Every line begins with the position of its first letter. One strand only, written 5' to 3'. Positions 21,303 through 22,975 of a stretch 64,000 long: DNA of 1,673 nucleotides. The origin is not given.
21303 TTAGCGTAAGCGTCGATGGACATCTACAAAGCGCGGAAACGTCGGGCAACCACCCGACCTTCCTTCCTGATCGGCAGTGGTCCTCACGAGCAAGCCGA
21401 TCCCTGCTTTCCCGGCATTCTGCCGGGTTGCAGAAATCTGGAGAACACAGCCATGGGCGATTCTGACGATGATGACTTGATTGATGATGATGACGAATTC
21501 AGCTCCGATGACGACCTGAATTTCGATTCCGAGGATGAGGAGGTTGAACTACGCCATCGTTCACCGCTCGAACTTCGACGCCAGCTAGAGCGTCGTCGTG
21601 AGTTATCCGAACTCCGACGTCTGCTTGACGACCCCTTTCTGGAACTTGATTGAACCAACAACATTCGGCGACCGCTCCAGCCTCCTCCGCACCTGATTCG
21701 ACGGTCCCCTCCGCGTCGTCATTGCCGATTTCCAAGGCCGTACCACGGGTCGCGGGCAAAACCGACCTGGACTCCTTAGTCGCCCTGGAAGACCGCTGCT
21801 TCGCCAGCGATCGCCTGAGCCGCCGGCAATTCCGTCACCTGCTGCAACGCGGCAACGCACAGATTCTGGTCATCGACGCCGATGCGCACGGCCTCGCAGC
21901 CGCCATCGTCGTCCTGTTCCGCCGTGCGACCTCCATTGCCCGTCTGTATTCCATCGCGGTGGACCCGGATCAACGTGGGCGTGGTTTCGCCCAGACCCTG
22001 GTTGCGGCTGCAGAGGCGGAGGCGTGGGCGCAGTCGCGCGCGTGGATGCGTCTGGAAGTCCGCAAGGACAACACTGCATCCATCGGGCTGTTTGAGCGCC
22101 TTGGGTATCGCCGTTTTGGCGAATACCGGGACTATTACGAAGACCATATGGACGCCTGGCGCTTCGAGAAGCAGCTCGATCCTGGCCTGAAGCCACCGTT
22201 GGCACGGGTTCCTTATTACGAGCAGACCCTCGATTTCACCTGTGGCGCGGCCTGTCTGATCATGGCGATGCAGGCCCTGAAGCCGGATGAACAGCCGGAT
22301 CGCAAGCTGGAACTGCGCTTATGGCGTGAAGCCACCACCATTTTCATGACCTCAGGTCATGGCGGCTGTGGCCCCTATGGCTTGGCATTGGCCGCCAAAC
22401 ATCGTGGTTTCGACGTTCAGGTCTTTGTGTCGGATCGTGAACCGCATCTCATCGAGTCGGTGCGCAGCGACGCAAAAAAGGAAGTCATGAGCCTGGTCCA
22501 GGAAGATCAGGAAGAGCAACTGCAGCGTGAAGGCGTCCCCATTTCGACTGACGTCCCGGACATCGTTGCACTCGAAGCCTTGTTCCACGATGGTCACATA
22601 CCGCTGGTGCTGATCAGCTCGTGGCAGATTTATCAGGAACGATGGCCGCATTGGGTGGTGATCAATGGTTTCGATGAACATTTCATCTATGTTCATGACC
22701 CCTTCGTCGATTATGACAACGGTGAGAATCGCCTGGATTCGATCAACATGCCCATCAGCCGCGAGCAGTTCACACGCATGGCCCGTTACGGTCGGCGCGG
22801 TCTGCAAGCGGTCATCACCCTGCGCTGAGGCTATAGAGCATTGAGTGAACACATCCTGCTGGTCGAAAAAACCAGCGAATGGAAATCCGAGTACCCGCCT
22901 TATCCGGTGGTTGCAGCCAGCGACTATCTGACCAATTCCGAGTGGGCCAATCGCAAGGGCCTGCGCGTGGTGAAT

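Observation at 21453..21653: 66-aa hyper-acidic ORF with poly-Asp runs, coupled to the GNAT-peptidase gene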

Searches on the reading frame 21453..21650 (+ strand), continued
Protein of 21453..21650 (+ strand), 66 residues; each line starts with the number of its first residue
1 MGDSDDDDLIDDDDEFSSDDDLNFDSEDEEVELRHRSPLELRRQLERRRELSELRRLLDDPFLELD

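Call 66: search_protein_families(library=ncbifam, proteins=[P0017, P0020, P0023, P0025], max_evalue=10)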
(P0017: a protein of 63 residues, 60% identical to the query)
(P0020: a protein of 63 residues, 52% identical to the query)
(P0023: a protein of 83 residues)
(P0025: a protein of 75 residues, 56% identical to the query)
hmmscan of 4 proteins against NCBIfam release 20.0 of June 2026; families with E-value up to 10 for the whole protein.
P0017 (63 aa): 1 family
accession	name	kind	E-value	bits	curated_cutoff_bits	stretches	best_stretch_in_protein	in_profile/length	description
NF046101.1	PA3496_fam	subfamily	4.7e-12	46.1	22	1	7-55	1-51/54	PA3496 family putative envelope integrity protein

P0020 (63 aa): 1 family
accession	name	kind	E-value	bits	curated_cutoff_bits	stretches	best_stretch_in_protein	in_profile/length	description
NF046101.1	PA3496_fam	subfamily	1.5e-11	44.5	22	1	8-55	2-51/54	PA3496 family putative envelope integrity protein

P0023 (83 aa): 1 family
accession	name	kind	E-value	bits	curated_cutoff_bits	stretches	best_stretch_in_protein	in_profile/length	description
NF046101.1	PA3496_fam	subfamily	5.5e-05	23.5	22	1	26-71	9-54/54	PA3496 family putative envelope integrity protein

P0025 (75 aa): 1 family
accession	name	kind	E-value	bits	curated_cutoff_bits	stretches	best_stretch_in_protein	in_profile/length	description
NF046101.1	PA3496_fam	subfamily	3.7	8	22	1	17-69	3-52/54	PA3496 family putative envelope integrity protein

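Call 67: search_protein_families(library=pfam, proteins=[P0017, P0020, P0023, P0025], max_evalue=10)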
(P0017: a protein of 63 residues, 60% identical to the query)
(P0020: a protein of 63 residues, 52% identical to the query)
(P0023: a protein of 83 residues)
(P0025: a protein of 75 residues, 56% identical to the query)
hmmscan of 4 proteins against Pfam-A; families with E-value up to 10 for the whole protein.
P0017 (63 aa): 0 families

P0020 (63 aa): 0 families

P0023 (83 aa): 0 families

P0025 (75 aa): 1 family
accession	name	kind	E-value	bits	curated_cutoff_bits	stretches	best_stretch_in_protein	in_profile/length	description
PF25779.1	Tubulin-bind_CPAP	-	0.11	13.2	22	1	12-30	13-31/66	CPAP, tubulin-binding region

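Call 75: find_encoding_contigs(protein=P0011, flank=6000, max_places=2)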
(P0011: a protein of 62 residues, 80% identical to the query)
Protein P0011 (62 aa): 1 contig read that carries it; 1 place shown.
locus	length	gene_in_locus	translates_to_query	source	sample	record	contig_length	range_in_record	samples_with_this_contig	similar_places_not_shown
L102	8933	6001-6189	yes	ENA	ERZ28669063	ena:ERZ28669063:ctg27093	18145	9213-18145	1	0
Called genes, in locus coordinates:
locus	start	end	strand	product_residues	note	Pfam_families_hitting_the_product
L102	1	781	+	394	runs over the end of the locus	PF02515:CoA_transf_3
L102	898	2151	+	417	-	PF00070:Pyr_redox (faint), PF01266:DAO (weak), PF01494:FAD_binding_3, PF07992:Pyr_redox_2 (faint), PF13450:NAD_binding_8 (weak), PF22607:FAD_binding-like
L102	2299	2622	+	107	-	PF07978:NIPSNAP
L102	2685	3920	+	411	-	PF07690:MFS_1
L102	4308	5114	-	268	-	PF13672:PP2C_2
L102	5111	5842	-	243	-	PF00069:Pkinase, PF07714:PK_Tyr_Ser-Thr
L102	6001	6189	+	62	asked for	-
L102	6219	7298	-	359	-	PF02668:TauD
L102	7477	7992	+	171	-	PF13577:SnoaL_4, PF12680:SnoaL_2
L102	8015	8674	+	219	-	PF00106:adh_short, PF08659:KR, PF13561:adh_short_C2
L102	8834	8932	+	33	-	?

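Call 76: find_encoding_contigs(protein=P0025, flank=6000, max_places=3)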
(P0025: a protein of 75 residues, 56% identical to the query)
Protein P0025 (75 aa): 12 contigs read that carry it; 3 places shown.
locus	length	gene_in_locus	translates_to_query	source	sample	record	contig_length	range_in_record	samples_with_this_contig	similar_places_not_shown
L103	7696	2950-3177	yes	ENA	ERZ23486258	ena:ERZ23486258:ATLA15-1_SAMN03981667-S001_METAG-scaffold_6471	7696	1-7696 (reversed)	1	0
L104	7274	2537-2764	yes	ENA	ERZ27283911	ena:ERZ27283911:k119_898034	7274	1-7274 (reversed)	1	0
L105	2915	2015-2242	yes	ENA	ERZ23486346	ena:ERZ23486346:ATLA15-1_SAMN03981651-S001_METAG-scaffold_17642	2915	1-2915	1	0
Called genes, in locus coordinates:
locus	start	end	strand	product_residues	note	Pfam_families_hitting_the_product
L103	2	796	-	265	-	?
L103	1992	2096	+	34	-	-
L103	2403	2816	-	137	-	PF01894:YjbQ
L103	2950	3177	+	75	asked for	-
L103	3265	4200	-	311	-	PF01012:ETF, PF00766:ETF_alpha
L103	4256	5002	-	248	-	PF01012:ETF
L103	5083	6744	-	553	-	PF00890:FAD_binding_2 (faint), PF01266:DAO (faint), PF01494:FAD_binding_3 (faint), PF01946:Thi4 (weak), PF13450:NAD_binding_8 (weak), PF21162:ETFQO_UQ-bd, PF05187:Fer4_ETF_QO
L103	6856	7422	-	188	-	PF04608:PgpA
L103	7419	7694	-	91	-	?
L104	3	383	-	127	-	?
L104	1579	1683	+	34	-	-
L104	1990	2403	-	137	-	PF01894:YjbQ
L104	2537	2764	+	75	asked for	-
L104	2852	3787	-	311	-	PF01012:ETF, PF00766:ETF_alpha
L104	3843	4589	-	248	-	PF01012:ETF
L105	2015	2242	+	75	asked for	-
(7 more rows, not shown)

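Call 77: find_encoding_contigs(protein=P0022, flank=6000, max_places=2)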
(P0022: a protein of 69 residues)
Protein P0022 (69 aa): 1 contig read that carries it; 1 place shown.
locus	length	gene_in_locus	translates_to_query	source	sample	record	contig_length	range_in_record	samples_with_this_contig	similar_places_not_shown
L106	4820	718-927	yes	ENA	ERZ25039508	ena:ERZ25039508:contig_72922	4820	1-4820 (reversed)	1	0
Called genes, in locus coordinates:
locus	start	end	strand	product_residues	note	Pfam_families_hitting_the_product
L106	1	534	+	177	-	?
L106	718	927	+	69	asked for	-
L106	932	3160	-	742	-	PF15902:Sortilin-Vps10 (faint)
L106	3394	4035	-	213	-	PF02012:BNR (faint), PF15902:Sortilin-Vps10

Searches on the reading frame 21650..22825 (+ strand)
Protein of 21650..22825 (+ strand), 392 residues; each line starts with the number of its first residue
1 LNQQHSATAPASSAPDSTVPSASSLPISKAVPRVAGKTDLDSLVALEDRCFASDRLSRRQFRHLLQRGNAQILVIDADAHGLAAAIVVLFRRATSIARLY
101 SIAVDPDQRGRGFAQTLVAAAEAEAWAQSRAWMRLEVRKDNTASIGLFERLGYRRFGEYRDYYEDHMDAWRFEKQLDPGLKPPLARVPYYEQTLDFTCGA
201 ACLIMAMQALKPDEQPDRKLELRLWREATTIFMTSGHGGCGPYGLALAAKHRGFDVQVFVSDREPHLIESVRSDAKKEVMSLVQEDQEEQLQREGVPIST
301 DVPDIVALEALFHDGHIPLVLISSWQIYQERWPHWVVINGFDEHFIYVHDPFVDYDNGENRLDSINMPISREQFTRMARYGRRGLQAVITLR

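Call 3: search_protein_families(library=ncbifam, proteins=[window:21650-22825:+], max_evalue=0.1)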
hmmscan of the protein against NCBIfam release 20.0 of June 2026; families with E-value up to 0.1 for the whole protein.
window:21650-22825:+ (392 aa): 23 families
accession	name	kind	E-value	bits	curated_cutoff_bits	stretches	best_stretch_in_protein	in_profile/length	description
TIGR01575.1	rimI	equivalog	6.2e-17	62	86.4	1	39-169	1-129/132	ribosomal protein S18-alanine N-acetyltransferase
NF002959.0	PRK03624.1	equivalog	1.6e-11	44.1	124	1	98-154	74-130/147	GNAT family acetyltransferase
NF007025.1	PRK09491.1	equivalog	1e-07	32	173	1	96-164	62-130/145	ribosomal protein S18-alanine N-acetyltransferase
TIGR03448.1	mycothiol_MshD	equivalog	2.9e-07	30.1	163.1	2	41-132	15-107/294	mycothiol synthase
NF040503.1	resist_ArsN1a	equivalog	6.8e-07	29.2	170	1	60-161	36-141/159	arsinothricin resistance N-acetyltransferase ArsN1 family A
TIGR03103.1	trio_acet_GNAT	equivalog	8e-07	27.9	569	1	89-156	148-215/547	N-acetylglutaminylglutamine synthetase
TIGR02406.1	ectoine_EctA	equivalog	0.00016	21.7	120.6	1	92-155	60-125/157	diaminobutyrate acetyltransferase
NF043067.1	AAC_6p_group_E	equivalog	0.00016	21.6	140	1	92-154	66-128/140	aminoglycoside 6'-N-acetyltransferase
NF007807.0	PRK10514.1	equivalog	0.00018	21.5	134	1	99-157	73-126/147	acetyltransferase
NF033083.0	AAC_3_I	equivalog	0.0005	20.3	200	1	54-154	32-135/145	AAC(3)-I family aminoglycoside N-acetyltransferase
NF008212.0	PRK10975.1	equivalog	0.0005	19.9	219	1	76-151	143-218/232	dTDP-4-amino-4,6-dideoxy-D-galactose acyltransferase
NF000359.1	sat3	exception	0.00058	20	360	1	92-163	91-162/180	streptothricin N-acetyltransferase Sat3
NF040504.1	resist_ArsN1b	equivalog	0.00096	19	210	1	75-162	55-142/159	arsinothricin resistance N-acetyltransferase ArsN1 family B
NF040501.1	resist_ArsN2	equivalog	0.0015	18.2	125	1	95-155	47-103/133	arsenic resistance N-acetyltransferase ArsN2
NF049894.1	CG3035_N_ac_Glu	equivalog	0.0017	17.6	280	1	100-157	236-293/300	N-acetylglutamate synthase, CG3035 family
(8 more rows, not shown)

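Call 4: search_protein_families(library=pfam, proteins=[window:21650-22825:+], max_evalue=0.1)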
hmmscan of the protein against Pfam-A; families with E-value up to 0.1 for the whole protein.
window:21650-22825:+ (392 aa): 14 families
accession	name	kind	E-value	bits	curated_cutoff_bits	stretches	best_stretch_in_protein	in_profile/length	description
PF11814.14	DUF3335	-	5.7e-86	287.7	25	1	187-391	1-205/206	Peptidase_C39 like family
PF00583.31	Acetyltransf_1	-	2e-13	51.1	20.7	1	45-153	6-116/116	Acetyltransferase (GNAT) family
PF13508.13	Acetyltransf_7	-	5.8e-10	39.8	27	1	70-154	3-83/84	Acetyltransferase (GNAT) domain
PF08445.16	FR47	-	9.7e-10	38.7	22.1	1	96-156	21-80/86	FR47-like protein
PF13673.13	Acetyltransf_10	-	1.5e-09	38.3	23.6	1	49-158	11-112/128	Acetyltransferase (GNAT) domain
PF13302.13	Acetyltransf_3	-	0.00032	21.8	25.4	1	101-154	84-138/138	Acetyltransferase (GNAT) domain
PF13529.12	Peptidase_C39_2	-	0.00033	21.7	24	1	187-351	3-142/143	Peptidase_C39 like family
PF13527.13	Acetyltransf_9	-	0.0033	17.9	25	1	33-125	3-101/127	Acetyltransferase (GNAT) domain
PF09778.15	Guanylate_cyc_2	-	0.011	15.5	28.1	0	187-224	1-38/212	Guanylylate cyclase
PF13155.12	Toprim_2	-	0.012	16.5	22.1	0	101-134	46-79/88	Toprim-like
PF14542.12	Acetyltransf_CG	-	0.012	16.1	30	1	90-128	17-56/80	GCN5-related N-acetyl-transferase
PF03412.21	Peptidase_C39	-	0.024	14.9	22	0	322-351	81-105/133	Peptidase C39 family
PF13523.12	Acetyltransf_8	-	0.028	14.5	27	1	105-158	88-142/145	Acetyltransferase (GNAT) domain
PF12746.13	GNAT_acetyltran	-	0.052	13.6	26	1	101-161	185-242/243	GNAT acetyltransferase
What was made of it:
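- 21650..22828 (+): GNAT (RimI-like) N-acetyltransferase fused to a DUF3335 / peptidase-C39-like domain. The longest ORF starts at TTG 21650, overlapping the small gene's stop. An alternative start is TTG 21722. Pfam PF00583 and PF11814 (E 5.7e-86): call 4.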

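Call 6: find_related_loci(query=window:21650-22825:+, collection=genome_contigs, flank=4000)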
Query window:21650-22825:+ (392 aa) in genome_contigs; peptide patterns used: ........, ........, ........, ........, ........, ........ (x = any residue, [..] = any of these).
291 stretches matched a pattern; 147 encode a relative of the query (tblastn E <= 1e-3); the best 80 are kept; 80 distinct loci.
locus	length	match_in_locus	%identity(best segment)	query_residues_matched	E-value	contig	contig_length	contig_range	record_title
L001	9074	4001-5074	65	33-391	6e-160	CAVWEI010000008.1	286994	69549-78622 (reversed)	MAG: uncultured Gammaproteobacteria bacterium isolate MFD03804.bin.2.178 genome assembly, contig: contig_24311, whole ge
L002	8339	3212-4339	62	15-391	4e-157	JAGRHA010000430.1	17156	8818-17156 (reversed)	MAG: Gammaproteobacteria bacterium isolate HKST-UBA188 k127_3309503, whole genome shotgun sequence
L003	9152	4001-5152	62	8-392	9e-157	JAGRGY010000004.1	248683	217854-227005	MAG: Gammaproteobacteria bacterium isolate HKST-UBA186 2011-04-20_1_(paired)_contig_1221, whole genome shotgun sequence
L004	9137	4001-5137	61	9-391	4e-156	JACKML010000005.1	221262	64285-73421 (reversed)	MAG: Chromatiaceae bacterium isolate HK-STAS-PROT-117 HK-STAS-PROT-117_5, whole genome shotgun sequence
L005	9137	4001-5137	60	10-391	7e-153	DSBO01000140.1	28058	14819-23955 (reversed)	MAG TPA_asm: Thioalkalivibrio sp. isolate SpSt-1174 Ga0129302_1000544, whole genome shotgun sequence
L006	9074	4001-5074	62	33-391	6e-153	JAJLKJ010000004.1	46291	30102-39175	MAG: Gammaproteobacteria bacterium isolate PE-1-81 k141_583857, whole genome shotgun sequence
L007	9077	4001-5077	63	33-392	1e-152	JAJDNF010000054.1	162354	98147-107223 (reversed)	MAG: Chromatiaceae bacterium isolate ALJrbin.18 k141_1550869, whole genome shotgun sequence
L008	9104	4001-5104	61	24-391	6e-152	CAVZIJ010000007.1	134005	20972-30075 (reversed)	MAG: uncultured Gammaproteobacteria bacterium isolate MFD02416.bin.1.10 genome assembly, contig: contig_98206, whole gen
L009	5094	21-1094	63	33-391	4e-152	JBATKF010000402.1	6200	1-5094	MAG: Sedimenticolaceae bacterium isolate MFD10235_ilm_asm_bin25 k127_126358, whole genome shotgun sequence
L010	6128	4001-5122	60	15-391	6e-150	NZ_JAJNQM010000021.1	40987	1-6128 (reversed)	Ectothiorhodospira lacustris strain B14B assembly_contig_21, whole genome shotgun sequence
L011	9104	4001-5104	61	19-391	1e-149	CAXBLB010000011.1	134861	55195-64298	MAG TPA_asm: uncultured Halieaceae bacterium isolate ERR2762116_binner12_Refined_124 genome assembly, contig: ERZ3422114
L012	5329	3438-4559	59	10-391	9e-149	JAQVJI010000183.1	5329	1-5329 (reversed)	MAG: Chromatiales bacterium isolate STE_6 NODE_46353_length_5329_cov_7.091119_Sandtown_E, whole genome shotgun sequence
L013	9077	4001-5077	61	33-392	3e-146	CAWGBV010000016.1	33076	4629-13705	MAG: uncultured Gammaproteobacteria bacterium isolate MFD03804.bin.2.81 genome assembly, contig: contig_65655, whole gen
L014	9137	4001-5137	60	16-391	5e-146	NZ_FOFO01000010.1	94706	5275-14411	Ectothiorhodospira magna strain B7-7, whole genome shotgun sequence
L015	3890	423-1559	60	16-391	2e-150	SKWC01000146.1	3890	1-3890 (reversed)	MAG: Rubritepida sp. isolate CSSed162cmB_186R1 CSSed16-2cmB-133606, whole genome shotgun sequence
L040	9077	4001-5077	59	33-392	4e-139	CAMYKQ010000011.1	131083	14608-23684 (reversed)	MAG: uncultured Gammaproteobacteria bacterium isolate Biocath_Gamma_008 genome assembly, contig: k127_4756, whole genome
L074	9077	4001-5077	56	33-392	8e-130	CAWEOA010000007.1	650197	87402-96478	MAG: uncultured Gammaproteobacteria bacterium isolate MFD02923.bin.1.150 genome assembly, contig: contig_5440, whole gen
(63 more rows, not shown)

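Call 80: search_protein_families(library=pfam, proteins=[L040:2145-3839:-, L040:7102-7707:-, L005:2767-4074:-, L001:6549-7442:-, L074:6705-7583:+], max_evalue=0.001)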
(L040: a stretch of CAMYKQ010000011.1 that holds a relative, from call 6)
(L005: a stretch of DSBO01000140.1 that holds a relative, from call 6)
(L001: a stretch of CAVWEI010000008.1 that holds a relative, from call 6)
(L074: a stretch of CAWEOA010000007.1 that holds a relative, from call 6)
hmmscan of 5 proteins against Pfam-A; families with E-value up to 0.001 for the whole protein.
L040:2145-3839:- (564 aa): 1 family
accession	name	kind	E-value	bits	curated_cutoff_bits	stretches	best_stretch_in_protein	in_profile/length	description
PF00246.29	Peptidase_M14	-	4.7e-48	164.7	21.6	1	17-346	3-265/286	Zinc carboxypeptidase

L040:7102-7707:- (201 aa): 1 family
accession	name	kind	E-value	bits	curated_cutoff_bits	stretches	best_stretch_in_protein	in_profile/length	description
PF10604.15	Polyketide_cyc2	-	0.00045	21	27.4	1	58-198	6-139/142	Polyketide cyclase / dehydrase and lipid transport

L005:2767-4074:- (435 aa): 3 families
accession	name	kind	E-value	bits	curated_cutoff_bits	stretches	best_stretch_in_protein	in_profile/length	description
PF01546.33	Peptidase_M20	-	2.8e-34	119.3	24.6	1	128-430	2-205/206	Peptidase family M20/M25/M40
PF07687.19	M20_dimer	-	1e-19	70.9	21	1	229-335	2-101/107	Peptidase dimerisation domain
PF04389.22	Peptidase_M28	-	2.7e-06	27.7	21.3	1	114-207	1-78/193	Peptidase family M28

L001:6549-7442:- (297 aa): 3 families
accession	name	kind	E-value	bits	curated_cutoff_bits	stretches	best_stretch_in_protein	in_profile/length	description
PF01035.26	DNA_binding_1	-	2e-27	95.3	27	1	209-287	1-79/81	6-O-methylguanine DNA methyltransferase, DNA binding domain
PF12833.13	HTH_18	-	2.5e-13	50.5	33.6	1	43-120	1-79/80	Helix-turn-helix domain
PF00165.29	HTH_AraC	-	2.3e-05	24.8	26.6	1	39-71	10-42/42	Bacterial regulatory helix-turn-helix proteins, AraC family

L074:6705-7583:+ (292 aa): 2 families
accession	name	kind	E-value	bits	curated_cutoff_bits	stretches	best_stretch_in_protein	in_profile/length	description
PF00126.33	HTH_1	-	4.5e-19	68.6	26.6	1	4-62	2-60/60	Bacterial regulatory helix-turn-helix protein, lysR family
PF03466.25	LysR_substrate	-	2.6e-16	60.1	28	1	89-278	5-205/209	LysR substrate binding domain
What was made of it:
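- One clade adds a divergent M14 carboxypeptidase next to the pair (call 80).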
